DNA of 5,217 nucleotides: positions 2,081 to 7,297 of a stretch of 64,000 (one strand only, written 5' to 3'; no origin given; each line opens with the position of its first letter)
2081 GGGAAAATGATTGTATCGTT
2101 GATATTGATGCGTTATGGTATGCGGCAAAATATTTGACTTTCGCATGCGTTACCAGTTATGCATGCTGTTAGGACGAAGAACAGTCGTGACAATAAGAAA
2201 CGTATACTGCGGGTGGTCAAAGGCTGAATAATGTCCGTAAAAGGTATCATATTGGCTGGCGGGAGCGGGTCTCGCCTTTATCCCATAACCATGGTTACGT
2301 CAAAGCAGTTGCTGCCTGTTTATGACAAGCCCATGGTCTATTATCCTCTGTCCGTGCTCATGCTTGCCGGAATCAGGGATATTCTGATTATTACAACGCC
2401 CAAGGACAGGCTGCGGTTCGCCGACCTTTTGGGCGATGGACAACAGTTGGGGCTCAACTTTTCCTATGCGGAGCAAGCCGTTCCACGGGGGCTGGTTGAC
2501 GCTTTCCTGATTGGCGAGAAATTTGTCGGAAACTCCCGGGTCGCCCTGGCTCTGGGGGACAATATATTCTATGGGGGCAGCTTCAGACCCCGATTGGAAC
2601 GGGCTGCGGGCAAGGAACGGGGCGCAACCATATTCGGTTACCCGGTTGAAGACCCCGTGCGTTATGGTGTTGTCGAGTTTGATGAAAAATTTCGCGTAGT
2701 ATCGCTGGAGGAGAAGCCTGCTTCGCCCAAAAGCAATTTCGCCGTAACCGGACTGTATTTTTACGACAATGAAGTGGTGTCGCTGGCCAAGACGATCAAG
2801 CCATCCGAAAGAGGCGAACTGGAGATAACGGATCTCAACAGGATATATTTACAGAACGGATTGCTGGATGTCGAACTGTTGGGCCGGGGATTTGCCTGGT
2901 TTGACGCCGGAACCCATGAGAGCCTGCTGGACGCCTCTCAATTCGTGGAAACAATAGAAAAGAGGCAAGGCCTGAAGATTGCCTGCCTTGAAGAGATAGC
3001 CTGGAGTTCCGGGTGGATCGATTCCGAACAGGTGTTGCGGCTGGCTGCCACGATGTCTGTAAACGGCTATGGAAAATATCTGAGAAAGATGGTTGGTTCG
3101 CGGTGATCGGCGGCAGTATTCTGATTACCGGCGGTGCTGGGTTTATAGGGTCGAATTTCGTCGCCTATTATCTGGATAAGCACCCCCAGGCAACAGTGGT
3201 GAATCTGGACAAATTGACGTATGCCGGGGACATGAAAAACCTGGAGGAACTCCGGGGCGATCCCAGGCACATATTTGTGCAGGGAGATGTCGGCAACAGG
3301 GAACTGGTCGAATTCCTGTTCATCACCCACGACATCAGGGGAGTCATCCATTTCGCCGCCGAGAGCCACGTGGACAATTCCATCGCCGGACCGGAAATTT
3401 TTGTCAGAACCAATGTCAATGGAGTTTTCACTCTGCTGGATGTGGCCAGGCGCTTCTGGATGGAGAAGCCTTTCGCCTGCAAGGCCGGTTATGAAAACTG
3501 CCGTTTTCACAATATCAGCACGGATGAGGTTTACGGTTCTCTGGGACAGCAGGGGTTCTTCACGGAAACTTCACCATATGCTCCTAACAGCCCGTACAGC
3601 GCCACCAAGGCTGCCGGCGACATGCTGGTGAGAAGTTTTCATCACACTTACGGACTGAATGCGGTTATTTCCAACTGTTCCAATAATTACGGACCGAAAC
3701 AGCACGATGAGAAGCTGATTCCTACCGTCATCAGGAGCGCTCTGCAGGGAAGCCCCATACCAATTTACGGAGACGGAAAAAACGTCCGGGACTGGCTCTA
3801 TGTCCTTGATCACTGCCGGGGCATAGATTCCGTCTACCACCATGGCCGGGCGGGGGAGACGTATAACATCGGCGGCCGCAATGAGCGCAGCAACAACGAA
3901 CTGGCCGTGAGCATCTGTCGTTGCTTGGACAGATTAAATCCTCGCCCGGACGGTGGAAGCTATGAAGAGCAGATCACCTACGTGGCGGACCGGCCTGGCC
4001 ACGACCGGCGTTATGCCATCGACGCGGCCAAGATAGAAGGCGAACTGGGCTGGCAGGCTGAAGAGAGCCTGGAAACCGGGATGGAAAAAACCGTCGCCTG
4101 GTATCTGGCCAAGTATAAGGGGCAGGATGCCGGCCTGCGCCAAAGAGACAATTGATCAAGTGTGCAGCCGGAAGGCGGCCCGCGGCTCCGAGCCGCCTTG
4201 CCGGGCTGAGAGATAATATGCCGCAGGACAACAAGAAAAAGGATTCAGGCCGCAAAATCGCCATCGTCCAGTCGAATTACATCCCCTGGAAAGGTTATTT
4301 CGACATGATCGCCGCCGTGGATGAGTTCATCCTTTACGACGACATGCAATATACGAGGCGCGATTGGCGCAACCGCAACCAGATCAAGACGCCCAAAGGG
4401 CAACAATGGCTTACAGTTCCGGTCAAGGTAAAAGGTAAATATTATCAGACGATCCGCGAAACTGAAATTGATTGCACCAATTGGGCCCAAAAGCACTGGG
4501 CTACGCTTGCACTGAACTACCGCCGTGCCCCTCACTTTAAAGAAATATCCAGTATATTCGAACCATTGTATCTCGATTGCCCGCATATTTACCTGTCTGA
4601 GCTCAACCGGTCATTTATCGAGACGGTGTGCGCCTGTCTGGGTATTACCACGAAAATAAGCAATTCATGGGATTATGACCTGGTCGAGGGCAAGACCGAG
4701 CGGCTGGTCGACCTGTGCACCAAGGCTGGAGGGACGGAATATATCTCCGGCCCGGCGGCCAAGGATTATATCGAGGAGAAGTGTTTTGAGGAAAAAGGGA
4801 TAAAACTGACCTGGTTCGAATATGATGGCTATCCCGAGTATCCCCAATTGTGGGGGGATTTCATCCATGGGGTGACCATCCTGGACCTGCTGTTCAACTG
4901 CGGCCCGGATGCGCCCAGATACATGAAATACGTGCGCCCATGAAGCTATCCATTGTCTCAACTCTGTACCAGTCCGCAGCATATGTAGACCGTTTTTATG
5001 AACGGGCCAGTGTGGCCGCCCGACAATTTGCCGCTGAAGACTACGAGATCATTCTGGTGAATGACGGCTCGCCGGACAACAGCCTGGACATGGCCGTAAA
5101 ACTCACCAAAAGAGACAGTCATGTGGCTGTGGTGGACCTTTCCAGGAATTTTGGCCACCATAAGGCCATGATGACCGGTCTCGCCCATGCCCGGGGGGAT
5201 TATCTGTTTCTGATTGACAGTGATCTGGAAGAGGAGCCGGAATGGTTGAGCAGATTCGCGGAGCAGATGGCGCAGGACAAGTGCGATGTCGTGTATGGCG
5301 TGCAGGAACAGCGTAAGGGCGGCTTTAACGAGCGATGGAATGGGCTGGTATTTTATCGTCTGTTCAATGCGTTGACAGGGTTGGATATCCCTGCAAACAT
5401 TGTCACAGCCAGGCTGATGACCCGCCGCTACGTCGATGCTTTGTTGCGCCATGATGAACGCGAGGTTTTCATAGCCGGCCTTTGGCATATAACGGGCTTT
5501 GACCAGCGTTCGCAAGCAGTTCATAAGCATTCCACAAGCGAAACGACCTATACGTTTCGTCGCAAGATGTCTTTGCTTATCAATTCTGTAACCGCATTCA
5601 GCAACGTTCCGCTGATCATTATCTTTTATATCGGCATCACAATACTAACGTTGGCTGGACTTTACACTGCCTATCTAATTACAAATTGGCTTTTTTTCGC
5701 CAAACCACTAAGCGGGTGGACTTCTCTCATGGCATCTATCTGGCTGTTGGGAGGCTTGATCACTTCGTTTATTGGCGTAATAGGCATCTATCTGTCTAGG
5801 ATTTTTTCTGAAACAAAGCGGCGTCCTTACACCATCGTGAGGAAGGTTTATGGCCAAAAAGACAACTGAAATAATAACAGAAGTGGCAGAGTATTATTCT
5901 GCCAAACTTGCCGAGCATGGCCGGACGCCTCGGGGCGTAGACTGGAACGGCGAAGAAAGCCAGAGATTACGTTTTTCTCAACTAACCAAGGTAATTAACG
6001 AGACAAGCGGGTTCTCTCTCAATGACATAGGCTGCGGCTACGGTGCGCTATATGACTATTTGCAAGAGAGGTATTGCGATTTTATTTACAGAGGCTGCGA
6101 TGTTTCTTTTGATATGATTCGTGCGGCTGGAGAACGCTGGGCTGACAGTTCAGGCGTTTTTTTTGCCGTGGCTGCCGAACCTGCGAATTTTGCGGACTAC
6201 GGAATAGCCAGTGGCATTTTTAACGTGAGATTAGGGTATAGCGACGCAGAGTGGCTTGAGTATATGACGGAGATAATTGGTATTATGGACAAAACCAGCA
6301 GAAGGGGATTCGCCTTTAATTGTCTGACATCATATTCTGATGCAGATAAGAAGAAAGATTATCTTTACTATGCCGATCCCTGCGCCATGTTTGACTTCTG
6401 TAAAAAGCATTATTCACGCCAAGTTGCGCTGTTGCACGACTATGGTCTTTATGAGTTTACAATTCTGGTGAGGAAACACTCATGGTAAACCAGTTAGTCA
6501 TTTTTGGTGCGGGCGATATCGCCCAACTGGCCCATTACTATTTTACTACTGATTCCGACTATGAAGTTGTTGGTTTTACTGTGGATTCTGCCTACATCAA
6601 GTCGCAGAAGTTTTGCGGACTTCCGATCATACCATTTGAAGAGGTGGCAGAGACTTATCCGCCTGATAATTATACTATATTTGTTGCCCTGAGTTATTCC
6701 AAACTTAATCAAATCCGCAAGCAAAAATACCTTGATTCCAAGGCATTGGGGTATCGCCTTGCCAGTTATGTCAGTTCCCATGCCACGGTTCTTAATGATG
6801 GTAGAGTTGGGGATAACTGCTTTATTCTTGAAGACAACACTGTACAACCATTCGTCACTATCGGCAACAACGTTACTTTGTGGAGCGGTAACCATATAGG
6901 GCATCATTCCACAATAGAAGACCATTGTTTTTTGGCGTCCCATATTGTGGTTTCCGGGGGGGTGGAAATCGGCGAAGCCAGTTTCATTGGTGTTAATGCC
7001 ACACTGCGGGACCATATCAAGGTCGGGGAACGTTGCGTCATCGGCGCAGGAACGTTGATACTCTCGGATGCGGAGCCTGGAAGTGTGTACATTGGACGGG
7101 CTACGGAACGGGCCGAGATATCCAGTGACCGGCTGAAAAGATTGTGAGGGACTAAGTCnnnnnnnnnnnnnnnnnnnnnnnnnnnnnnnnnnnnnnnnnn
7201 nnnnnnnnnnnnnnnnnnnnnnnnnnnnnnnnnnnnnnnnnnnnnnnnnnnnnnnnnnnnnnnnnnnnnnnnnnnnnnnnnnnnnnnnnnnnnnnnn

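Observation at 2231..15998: Arn-like periplasmic glycosylation pathway apparently rebuilt around a dTDP-4-amino-6-deoxyhexose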

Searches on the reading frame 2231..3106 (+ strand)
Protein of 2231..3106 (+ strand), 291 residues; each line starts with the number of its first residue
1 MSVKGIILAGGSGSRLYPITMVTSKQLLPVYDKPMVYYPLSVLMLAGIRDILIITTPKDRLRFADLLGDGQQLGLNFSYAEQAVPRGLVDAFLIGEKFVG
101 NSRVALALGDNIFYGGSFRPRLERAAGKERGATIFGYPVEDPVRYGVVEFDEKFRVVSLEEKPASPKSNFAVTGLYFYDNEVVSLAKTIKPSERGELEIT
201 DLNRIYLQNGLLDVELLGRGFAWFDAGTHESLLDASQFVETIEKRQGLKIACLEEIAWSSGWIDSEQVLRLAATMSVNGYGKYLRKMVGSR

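Call 4: search_protein_families(library=pfam, proteins=[window:2231-3106:+], max_evalue=0.01)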
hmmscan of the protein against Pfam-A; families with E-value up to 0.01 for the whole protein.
window:2231-3106:+ (291 aa): 2 families
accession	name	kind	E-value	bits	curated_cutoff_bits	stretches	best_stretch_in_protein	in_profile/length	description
PF00483.29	NTP_transferase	-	6.1e-72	242.6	21.2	1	4-240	1-243/245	Nucleotidyl transferase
PF12804.13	NTP_transf_3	-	2e-08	35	27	1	5-133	1-118/160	MobA-like NTP transferase domain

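Call 6: search_protein_families(library=ncbifam, proteins=[window:2231-3106:+], max_evalue=0.01)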
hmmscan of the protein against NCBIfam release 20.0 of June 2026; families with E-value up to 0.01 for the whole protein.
window:2231-3106:+ (291 aa): 28 families (the best 25 are shown)
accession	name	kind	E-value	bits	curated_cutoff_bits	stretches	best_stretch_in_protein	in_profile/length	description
TIGR01207.1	rmlA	equivalog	3.9e-144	479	360.65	1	4-288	1-285/286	glucose-1-phosphate thymidylyltransferase RfbA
NF012024.0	PRK15480.1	equivalog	6.1e-132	439.1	588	1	3-288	4-289/292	glucose-1-phosphate thymidylyltransferase RfbA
TIGR01208.1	rmlA_long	equivalog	2.1e-53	181.4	320.25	1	4-239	1-234/353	glucose-1-phosphate thymidylyltransferase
TIGR03992.1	Arch_glmU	subfamily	5.6e-39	134.1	292.1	1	4-239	2-227/393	bifunctional sugar-1-phosphate nucleotidylyltransferase/acetyltransferase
NF041313.1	UDPGP_AglF_Halo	equivalog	8.3e-28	97.4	400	1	4-210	2-206/234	UTP--glucose-1-phosphate uridylyltransferase AglF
NF041173.1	Sug_nt_acttase_Thmprot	equivalog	3.7e-25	88.7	600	1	4-239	2-227/405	bifunctional sugar-1-phosphate nucleotidylyltransferase/acetyltransferase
TIGR01099.1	galU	equivalog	4.4e-23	82.2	326.8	2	75-233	94-259/261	UTP--glucose-1-phosphate uridylyltransferase GalU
NF052502.1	man1P_GTase_Rv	exception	8.4e-21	74.2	440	1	5-186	3-182/352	mannose-1-phosphate guanylyltransferase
NF003670.0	PRK05293.1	equivalog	9.1e-14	51.2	470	1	133-249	151-266/382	glucose-1-phosphate adenylyltransferase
NF045761.1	NAMPUrTaseMurU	equivalog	2.1e-12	47.4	250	1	4-85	2-82/226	N-acetylmuramate alpha-1-phosphate uridylyltransferase MurU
TIGR02091.1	glgC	equivalog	2.4e-12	46.6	424.9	2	109-236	121-256/364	glucose-1-phosphate adenylyltransferase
NF009928.0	PRK13389.1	equivalog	1.9e-11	43.7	548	2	4-56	10-62/302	UTP--glucose-1-phosphate uridylyltransferase GalU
NF001947.0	PRK00725.1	subfamily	1.5e-08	33.9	470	1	5-56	19-71/426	glucose-1-phosphate adenylyltransferase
NF002023.0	PRK00844.1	subfamily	1.9e-08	33.6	458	1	3-56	7-61/408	glucose-1-phosphate adenylyltransferase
NF007516.0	PRK10122.1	equivalog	2.8e-08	33.3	534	1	2-56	3-57/297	UTP--glucose-1-phosphate uridylyltransferase GalF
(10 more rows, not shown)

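Call 10: find_encoding_contigs(protein=window:2231-3106:+, flank=10000, max_places=6)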
Protein window:2231-3106:+ (291 aa): no gene with exactly this product is on record in the collection.

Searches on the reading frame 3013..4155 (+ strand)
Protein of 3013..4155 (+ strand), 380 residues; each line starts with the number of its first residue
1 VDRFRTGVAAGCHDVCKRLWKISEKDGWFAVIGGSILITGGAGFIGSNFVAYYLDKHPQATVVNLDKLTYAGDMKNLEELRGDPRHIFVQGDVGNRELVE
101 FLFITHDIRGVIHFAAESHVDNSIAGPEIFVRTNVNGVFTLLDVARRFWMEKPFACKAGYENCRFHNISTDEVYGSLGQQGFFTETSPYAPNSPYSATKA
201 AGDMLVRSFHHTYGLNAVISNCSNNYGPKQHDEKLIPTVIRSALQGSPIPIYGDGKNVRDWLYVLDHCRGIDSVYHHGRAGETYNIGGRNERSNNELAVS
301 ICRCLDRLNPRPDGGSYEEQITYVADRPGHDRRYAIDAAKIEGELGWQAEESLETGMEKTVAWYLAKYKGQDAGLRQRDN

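Call 4: search_protein_families(library=pfam, proteins=[window:3013-4155:+], max_evalue=0.01)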
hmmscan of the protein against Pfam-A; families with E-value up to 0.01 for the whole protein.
window:3013-4155:+ (380 aa): 7 families
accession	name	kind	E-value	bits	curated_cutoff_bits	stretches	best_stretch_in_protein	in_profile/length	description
PF16363.11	GDP_Man_Dehyd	-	8.2e-85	285.6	27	1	37-360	1-332/332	GDP-mannose 4,6 dehydratase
PF01370.27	Epimerase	-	1.7e-63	214.7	20.9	1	36-287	1-240/240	NAD dependent epimerase/dehydratase family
PF07993.18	NAD_binding_4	-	2.5e-09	37.1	20.1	1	38-224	1-206/258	Male sterility protein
PF04321.23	RmlD_sub_bind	-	3.5e-09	36.6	27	1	36-306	3-232/287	RmlD substrate binding domain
PF02719.21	Polysacc_synt_2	-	3.8e-09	36.6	20.2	1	36-148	1-118/293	Polysaccharide biosynthesis protein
PF01073.25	3Beta_HSD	-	1.3e-08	34.6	22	1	37-264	1-218/280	3-beta hydroxysteroid dehydrogenase/isomerase family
PF00106.31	adh_short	-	0.00012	22.1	26.6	0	187-218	141-172/195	short chain dehydrogenase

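Call 6: search_protein_families(library=ncbifam, proteins=[window:3013-4155:+], max_evalue=0.01)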
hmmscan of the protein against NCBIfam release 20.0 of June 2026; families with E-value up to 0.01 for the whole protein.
window:3013-4155:+ (380 aa): 23 families
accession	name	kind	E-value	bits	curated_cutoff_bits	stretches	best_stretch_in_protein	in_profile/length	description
TIGR01181.1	dTDP_gluc_dehyt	equivalog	4.5e-138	459.7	365.1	1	36-367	2-314/321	dTDP-glucose 4,6-dehydratase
NF007490.0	PRK10084.1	subfamily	2e-121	405.4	649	1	36-368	3-338/361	dTDP-glucose 4,6-dehydratase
NF007582.0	PRK10217.1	equivalog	1e-115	386.6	698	1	36-367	4-334/355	dTDP-glucose 4,6-dehydratase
TIGR04180.1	EDH_00030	hypoth_equivalog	4.6e-33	114.6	475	1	36-305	1-256/297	NAD-dependent 4,6-dehydratase LegB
TIGR01179.1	galE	equivalog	1.3e-29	103.1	262.3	1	36-365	2-326/332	UDP-glucose 4-epimerase GalE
TIGR02622.1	CDP_4_6_dhtase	equivalog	1.7e-22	80.1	278.45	1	35-371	6-337/352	CDP-glucose 4,6-dehydratase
NF011728.1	PRK15181.1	equivalog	2.1e-19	69.7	760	1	36-368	18-341/348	Vi polysaccharide biosynthesis UDP-N-acetylglucosaminuronic acid C-4 epimerase TviC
NF007956.0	PRK10675.1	subfamily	4.6e-18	65.4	394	1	36-201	3-155/338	UDP-glucose 4-epimerase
TIGR02197.1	heptose_epim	equivalog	4e-16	59.1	274.6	1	36-366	1-315/316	ADP-glyceromanno-heptose 6-epimerase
NF047922.1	GDPFucSynFcl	equivalog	5.5e-13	49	500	1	191-368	130-305/308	GDP-L-fucose synthase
TIGR03466.1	HpnA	hypoth_equivalog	5.8e-12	45.1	367.65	1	36-290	3-232/327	hopanoid-associated sugar epimerase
NF043036.1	ErythonDh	equivalog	7.5e-11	41.8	325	1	36-209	3-163/321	D-erythronate dehydrogenase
TIGR01472.1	gmd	equivalog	1.3e-10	41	415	1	90-233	60-193/342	GDP-mannose 4,6-dehydratase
TIGR03589.1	PseB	equivalog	1.9e-08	33.6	407.75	1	35-145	6-112/324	UDP-N-acetylglucosamine 4,6-dehydratase (inverting)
TIGR01214.1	rmlD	equivalog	1.1e-07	31.2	224.05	1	36-301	2-222/285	dTDP-4-dehydrorhamnose reductase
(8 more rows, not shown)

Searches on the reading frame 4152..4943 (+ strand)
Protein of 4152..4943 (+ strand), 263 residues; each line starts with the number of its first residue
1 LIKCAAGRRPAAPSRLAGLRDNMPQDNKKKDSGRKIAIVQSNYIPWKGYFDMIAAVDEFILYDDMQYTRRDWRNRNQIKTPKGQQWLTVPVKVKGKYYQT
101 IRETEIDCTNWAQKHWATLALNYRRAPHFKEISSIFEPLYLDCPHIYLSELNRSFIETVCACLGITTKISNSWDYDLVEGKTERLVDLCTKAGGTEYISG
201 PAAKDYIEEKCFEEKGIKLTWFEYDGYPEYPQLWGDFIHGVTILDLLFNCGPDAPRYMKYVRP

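Call 4: search_protein_families(library=pfam, proteins=[window:4152-4943:+], max_evalue=0.01)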
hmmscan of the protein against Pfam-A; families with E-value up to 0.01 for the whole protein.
window:4152-4943:+ (263 aa): 1 family
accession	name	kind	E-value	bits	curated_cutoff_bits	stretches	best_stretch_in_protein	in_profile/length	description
PF08889.16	WbqC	-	3.7e-85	285.6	21.3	1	40-256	1-217/218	WbqC-like protein family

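Call 6: search_protein_families(library=ncbifam, proteins=[window:4152-4943:+], max_evalue=0.01)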
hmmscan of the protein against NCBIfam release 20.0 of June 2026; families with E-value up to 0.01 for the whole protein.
window:4152-4943:+ (263 aa): 0 families

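Call 33: search_solved_structures(query=window:4218-4943:+, max_evalue=1)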
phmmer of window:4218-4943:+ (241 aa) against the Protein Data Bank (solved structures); distinct sequences matched with E-value up to 1: 0.

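Call 40: search_solved_structures(query=A2, max_evalue=10)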
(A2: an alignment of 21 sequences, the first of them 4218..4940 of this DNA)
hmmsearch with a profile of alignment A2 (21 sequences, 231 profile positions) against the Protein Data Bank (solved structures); distinct sequences matched with E-value up to 10: 0.

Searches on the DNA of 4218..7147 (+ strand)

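Call 103: search_dna_similar(query=window:4218-7147:+, collection=ecoli_genomes, mode=distant, max_rows=10)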
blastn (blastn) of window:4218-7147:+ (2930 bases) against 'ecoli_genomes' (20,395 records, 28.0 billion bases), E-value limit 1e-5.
No match.
